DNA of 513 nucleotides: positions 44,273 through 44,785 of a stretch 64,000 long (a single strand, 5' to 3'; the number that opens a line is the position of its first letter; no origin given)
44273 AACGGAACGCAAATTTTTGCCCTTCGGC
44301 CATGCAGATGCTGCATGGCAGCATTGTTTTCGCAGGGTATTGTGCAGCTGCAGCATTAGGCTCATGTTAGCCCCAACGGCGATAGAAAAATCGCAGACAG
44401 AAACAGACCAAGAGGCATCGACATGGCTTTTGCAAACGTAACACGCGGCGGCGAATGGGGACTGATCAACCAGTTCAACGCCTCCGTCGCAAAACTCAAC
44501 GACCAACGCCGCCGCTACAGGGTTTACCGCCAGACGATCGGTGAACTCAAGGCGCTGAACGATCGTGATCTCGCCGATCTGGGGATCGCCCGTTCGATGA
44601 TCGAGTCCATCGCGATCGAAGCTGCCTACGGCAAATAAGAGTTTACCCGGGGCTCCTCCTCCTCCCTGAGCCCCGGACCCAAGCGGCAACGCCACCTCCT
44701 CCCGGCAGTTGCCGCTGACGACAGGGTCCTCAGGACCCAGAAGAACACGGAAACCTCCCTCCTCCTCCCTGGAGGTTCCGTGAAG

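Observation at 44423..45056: DUF1127 gene followed by eight tandem hairpins, each displaying CCUCCUCCC in its loop (four two-hairpin sRNA units)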

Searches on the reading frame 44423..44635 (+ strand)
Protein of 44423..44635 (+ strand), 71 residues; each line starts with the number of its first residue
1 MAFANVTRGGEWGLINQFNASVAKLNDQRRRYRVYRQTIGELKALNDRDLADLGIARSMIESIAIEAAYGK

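Call 12: search_protein_families(library=pfam, proteins=[window:44423-44635:+], max_evalue=0.01)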
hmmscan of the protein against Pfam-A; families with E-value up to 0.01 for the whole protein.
window:44423-44635:+ (71 aa): 1 family
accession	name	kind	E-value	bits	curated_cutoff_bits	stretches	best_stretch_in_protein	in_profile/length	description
PF06568.16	DUF1127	-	6.1e-11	42.3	23.3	1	29-61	5-37/37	Domain of unknown function (DUF1127)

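Call 13: find_related_loci(query=window:44423-44635:+, collection=genome_contigs, flank=2500)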
Query window:44423-44635:+ (71 aa) in genome_contigs; peptide patterns used: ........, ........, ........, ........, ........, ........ (x = any residue, [..] = any of these).
210 stretches matched a pattern; 17 encode a relative of the query (tblastn E <= 1e-3); 17 distinct loci.
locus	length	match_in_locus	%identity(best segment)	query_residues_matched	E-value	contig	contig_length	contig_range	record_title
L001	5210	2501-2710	71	1-70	2e-31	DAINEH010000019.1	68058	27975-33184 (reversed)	MAG TPA_asm: Paracoccaceae bacterium isolate CTOTU26048 NODE_74_length_68058_cov_10.975325, whole genome shotgun sequenc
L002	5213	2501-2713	87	1-71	1e-30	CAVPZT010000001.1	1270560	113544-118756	MAG: uncultured Alphaproteobacteria bacterium isolate MFD09964.bin.1.372 genome assembly, contig: contig_22385, whole ge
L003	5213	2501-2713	70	1-71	4e-30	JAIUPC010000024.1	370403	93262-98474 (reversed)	MAG: Proteobacteria bacterium isolate RHODO1 megahit-bin.50~k141_361667, whole genome shotgun sequence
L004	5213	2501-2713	69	1-71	1e-29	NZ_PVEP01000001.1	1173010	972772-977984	Defluviimonas denitrificans strain DSM 18921 LX70DRAFT_scaffold00001.1, whole genome shotgun sequence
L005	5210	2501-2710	51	1-70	1e-19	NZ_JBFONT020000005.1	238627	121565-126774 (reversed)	Aestuariibius sp. 2305UL40-4 NODE_5_length_238627_cov_15.492105, whole genome shotgun sequence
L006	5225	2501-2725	54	1-71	3e-16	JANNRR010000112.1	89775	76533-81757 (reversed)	MAG: Paracoccaceae bacterium isolate SOY_31_metabat_334 SOY_31_k141_2926058, whole genome shotgun sequence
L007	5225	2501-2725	48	1-71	5e-14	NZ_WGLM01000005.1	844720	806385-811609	MAG: Limimaricola sp. isolate RI_271 c_000000120440, whole genome shotgun sequence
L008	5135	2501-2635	62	23-67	9e-14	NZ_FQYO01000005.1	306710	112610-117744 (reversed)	Wenxinia saemankumensis strain DSM 100565, whole genome shotgun sequence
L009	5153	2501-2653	61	18-68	5e-12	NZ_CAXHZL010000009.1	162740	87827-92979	MAG: uncultured Limimaricola sp. isolate ERR7163068_binner123_97 ERZ8868305.120, whole genome shotgun sequence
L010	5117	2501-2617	54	32-70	4e-9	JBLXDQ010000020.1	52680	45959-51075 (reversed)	MAG: Epibacterium sp. isolate ES20-12 S20maxbin_out.028RE.5K@20, whole genome shotgun sequence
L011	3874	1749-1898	48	15-68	6e-9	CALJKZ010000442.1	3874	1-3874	MAG TPA_asm: uncultured Gemmatimonadales bacterium isolate SRR7515930_bin.34_CONCOCT_v1.1_MAG genome assembly, contig: E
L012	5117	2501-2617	54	32-70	1e-8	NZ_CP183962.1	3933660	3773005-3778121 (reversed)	Arenibacterium sp. LLYu02 chromosome, complete genome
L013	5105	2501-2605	57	33-67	2e-8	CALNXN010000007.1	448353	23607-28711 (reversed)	MAG: uncultured Alphaproteobacteria bacterium isolate HOU_bin.0014 genome assembly, contig: contig_9259, whole genome sh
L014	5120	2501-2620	55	32-71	2e-10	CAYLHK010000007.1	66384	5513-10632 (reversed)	MAG TPA_asm: uncultured Rhodovulum sp. isolate SRP344714_co1_136 genome assembly, contig: NODE_941_length_66384_cov_9.33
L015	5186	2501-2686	42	2-63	2e-8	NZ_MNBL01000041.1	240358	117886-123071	Nioella sediminis strain JS7-11 contig41, whole genome shotgun sequence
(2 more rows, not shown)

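Call 17: find_encoding_contigs(protein=window:44423-44635:+, flank=3000, max_places=6)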
Protein window:44423-44635:+ (71 aa): no gene with exactly this product is on record in the collection.

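Call 18: find_homologous_proteins(query=window:44423-44635:+, max_evalue=0.001)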
Query window:44423-44635:+ (71 aa): 93 proteins with E <= 0.001 among 93 candidates.
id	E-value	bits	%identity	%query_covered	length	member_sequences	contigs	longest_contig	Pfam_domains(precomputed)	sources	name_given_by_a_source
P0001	2.9e-38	146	100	100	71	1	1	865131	PF06568.17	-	-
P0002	1.6e-31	125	87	100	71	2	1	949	PF06568.17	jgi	jgi:uncharacterized protein YjiS (DUF1127 family)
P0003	2.0e-28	115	81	99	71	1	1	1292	PF06568.17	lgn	-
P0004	2.8e-28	114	80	100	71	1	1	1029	PF06568.17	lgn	-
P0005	6.0e-28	113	80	100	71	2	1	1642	PF06568.17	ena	-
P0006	2.0e-27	112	79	100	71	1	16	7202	PF06568.17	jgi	jgi:uncharacterized protein YjiS (DUF1127 family)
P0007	5.5e-27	110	79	100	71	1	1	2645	PF06568.17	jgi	-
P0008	1.7e-25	106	75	100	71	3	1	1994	PF06568.17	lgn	-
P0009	3.1e-25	105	84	86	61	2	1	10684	PF06568.17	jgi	jgi:uncharacterized protein YjiS (DUF1127 family)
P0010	1.1e-24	103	71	99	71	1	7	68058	PF06568.17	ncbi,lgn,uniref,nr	ncbi:MAG TPA: DUF1127 domain-containing protein [Albidovulum sp.]|uniref:DUF1127 domain-containing p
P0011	1.1e-24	103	74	99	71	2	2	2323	PF06568.17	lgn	-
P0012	6.5e-24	101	70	100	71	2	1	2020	PF06568.17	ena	-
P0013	7.4e-24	100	72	100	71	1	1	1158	PF06568.17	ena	-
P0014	9.1e-24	100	70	100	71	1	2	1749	PF06568.17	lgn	-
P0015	9.4e-24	100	75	100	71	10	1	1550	PF06568.17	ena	-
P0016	1.3e-23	100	72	100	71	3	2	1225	PF06568.17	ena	-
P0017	2.2e-23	99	69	100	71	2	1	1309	PF06568.17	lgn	-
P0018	3.4e-23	98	70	100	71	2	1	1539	PF06568.17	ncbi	-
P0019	4.1e-23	98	70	100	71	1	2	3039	PF06568.17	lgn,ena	-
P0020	1.2e-22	97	69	100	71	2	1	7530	PF06568.17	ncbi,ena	ncbi:MAG: DUF1127 domain-containing protein [Albidovulum sp.]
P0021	2.7e-22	95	68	100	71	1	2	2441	PF06568.17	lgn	-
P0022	5.1e-22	95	68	100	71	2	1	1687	PF06568.17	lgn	-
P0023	5.2e-22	95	69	100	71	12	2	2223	PF06568.17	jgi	jgi:uncharacterized protein YjiS (DUF1127 family)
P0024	5.2e-22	95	72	100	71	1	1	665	PF06568.17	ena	-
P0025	1.4e-21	93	69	100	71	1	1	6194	PF06568.17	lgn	-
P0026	2.9e-21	92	66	100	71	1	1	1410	PF06568.17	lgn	-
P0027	3.1e-21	92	66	100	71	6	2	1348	PF06568.17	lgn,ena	-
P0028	3.6e-21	92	69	100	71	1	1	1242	PF06568.17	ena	-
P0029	1.7e-15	74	62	100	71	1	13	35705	PF06568.17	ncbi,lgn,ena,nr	ncbi:MAG: DUF1127 domain-containing protein [Rhodobacteraceae bacterium]|nr:DUF1127 domain-containin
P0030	7.9e-15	72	59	100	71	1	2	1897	PF06568.17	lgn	-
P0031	9.4e-15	72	56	100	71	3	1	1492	PF06568.17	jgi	jgi:uncharacterized protein YjiS (DUF1127 family)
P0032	1.2e-13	68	57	99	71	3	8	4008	PF06568.17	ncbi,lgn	-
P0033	2.6e-13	67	56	100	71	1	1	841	PF06568.17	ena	-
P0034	3.6e-13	67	55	100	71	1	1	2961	PF06568.17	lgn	-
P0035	3.8e-13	67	55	100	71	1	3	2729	PF06568.17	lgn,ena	-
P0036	9.9e-13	65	56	100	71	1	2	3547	PF06568.17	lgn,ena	-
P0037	1.1e-12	65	55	100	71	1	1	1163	PF06568.17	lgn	-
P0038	1.1e-12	65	54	100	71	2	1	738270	PF06568.17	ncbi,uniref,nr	ncbi:DUF1127 domain-containing protein [Gemmobacter caeruleus]|uniref:DUF1127 domain-containing prot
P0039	2.6e-12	64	56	100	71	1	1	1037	PF06568.17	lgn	-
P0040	7.5e-12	63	54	100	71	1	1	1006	PF06568.17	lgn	-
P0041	8.1e-12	62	55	100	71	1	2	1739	PF06568.17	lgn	-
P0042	1.0e-11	62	51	99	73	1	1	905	PF06568.17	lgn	-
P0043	1.5e-11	62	55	100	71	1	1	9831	PF06568.17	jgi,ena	-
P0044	1.9e-11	61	54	99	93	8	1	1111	PF06568.17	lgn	-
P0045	2.0e-11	61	54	100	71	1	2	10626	PF06568.17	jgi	-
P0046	2.1e-11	61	53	99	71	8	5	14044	PF06568.17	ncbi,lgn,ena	-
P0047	2.4e-11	61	56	99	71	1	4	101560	PF06568.17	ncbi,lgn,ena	-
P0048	2.4e-11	61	56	99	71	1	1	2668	PF06568.17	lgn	-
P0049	3.3e-11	61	51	100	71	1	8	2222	PF06568.17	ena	-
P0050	3.4e-11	61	51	100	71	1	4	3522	PF06568.17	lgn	-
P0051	3.7e-11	60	51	100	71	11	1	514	PF06568.17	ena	-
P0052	3.7e-11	60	54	100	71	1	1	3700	PF06568.17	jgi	-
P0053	5.4e-11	60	54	100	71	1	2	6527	PF06568.17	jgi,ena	-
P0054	5.9e-11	60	55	100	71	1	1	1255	PF06568.17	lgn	-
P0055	7.1e-11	59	52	100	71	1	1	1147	PF06568.17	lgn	-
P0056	7.3e-11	59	51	99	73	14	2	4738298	PF06568.17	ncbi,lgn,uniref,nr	ncbi:DUF1127 domain-containing protein [Frigidibacter mobilis]|uniref:YjiS-like domain-containing pr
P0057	1.0e-10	59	55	100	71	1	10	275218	PF06568.17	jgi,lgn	jgi:uncharacterized protein YjiS (DUF1127 family)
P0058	1.2e-10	59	52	97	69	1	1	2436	PF06568.17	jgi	jgi:uncharacterized protein YjiS (DUF1127 family)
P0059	1.3e-10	59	52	100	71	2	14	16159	PF06568.17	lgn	-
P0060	1.3e-10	59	56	99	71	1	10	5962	PF06568.17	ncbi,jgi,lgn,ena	jgi:uncharacterized protein YjiS (DUF1127 family)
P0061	1.8e-10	58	56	99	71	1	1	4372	PF06568.17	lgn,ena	-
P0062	3.3e-10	57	53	96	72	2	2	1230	PF06568.17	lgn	-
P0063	3.4e-10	57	54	99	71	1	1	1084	PF06568.17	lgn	-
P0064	4.1e-10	57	54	99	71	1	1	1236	PF06568.17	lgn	-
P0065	5.2e-10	57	54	99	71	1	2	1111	PF06568.17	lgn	-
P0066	5.7e-10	57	48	100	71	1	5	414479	PF06568.17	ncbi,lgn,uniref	ncbi:DUF1127 domain-containing protein [Ostreiculturibacter nitratireducens]|uniref:DUF1127 domain-c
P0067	5.8e-10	57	59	79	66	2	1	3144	PF06568.17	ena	-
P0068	6.6e-10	56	51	99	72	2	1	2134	PF06568.17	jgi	jgi:uncharacterized protein YjiS (DUF1127 family)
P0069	1.0e-9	56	51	100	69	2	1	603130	PF06568.17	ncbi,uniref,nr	ncbi:DUF1127 domain-containing protein [Loktanella sp. SALINAS62]|uniref:DUF1127 domain-containing p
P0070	1.3e-9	55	51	100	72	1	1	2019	PF06568.17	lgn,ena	-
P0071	1.8e-9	55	56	83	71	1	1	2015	PF06568.17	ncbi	ncbi:MAG: DUF1127 domain-containing protein [Pseudomonadota bacterium]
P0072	2.2e-9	55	44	99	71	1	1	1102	PF06568.17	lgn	-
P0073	2.6e-9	55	59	69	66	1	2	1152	PF06568.17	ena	-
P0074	2.9e-9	54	51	100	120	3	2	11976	PF06568.17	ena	-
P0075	3.1e-9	54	53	96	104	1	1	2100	PF06568.17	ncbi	-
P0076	4.2e-9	54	51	96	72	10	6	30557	PF06568.17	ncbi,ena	-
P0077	4.3e-9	54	48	85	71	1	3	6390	PF06568.17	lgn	-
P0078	4.4e-9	54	54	100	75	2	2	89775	PF06568.17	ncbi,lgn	-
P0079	7.4e-9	53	53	99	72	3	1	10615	PF06568.17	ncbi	-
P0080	8.6e-9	53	44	89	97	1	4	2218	PF06568.17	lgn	-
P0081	1.3e-8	52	64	63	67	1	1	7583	PF06568.17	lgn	-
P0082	2.0e-8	52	46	100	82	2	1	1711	PF06568.17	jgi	jgi:uncharacterized protein YjiS (DUF1127 family)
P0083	2.7e-8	51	63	72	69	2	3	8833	PF06568.17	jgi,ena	-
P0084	7.7e-8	50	49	100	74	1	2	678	PF06568.17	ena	-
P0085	9.2e-8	50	51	100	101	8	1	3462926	PF06568.17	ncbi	ncbi:DUF1127 domain-containing protein [Rhodobacter xanthinilyticus]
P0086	1.0e-7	50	45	100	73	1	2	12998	PF06568.17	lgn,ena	-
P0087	1.4e-7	49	49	99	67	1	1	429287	PF06568.17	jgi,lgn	-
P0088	1.6e-7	49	63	65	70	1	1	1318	PF06568.17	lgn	-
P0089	1.7e-7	49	47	99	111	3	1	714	PF06568.17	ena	-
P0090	2.3e-7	48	55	75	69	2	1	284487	PF06568.17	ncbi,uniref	ncbi:DUF1127 domain-containing protein [Celeribacter sp.]|uniref:DUF1127 domain-containing protein n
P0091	2.7e-7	48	63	56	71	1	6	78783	PF06568.17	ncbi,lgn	-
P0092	7.8e-7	47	44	100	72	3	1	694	PF06568.17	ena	-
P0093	3.8e-6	45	47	100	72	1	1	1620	PF06568.17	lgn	-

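Call 19: search_solved_structures(query=window:44423-44635:+, max_evalue=1, show_alignments=3)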
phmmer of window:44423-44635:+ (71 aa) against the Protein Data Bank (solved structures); distinct sequences matched with E-value up to 1: 2.
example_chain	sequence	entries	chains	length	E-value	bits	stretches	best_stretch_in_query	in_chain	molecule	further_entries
3jqh_A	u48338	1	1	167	0.44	14.4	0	15-44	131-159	C-type lectin domain family 4 member M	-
2l7k_A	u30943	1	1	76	0.7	13.8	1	7-56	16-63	Uncharacterized protein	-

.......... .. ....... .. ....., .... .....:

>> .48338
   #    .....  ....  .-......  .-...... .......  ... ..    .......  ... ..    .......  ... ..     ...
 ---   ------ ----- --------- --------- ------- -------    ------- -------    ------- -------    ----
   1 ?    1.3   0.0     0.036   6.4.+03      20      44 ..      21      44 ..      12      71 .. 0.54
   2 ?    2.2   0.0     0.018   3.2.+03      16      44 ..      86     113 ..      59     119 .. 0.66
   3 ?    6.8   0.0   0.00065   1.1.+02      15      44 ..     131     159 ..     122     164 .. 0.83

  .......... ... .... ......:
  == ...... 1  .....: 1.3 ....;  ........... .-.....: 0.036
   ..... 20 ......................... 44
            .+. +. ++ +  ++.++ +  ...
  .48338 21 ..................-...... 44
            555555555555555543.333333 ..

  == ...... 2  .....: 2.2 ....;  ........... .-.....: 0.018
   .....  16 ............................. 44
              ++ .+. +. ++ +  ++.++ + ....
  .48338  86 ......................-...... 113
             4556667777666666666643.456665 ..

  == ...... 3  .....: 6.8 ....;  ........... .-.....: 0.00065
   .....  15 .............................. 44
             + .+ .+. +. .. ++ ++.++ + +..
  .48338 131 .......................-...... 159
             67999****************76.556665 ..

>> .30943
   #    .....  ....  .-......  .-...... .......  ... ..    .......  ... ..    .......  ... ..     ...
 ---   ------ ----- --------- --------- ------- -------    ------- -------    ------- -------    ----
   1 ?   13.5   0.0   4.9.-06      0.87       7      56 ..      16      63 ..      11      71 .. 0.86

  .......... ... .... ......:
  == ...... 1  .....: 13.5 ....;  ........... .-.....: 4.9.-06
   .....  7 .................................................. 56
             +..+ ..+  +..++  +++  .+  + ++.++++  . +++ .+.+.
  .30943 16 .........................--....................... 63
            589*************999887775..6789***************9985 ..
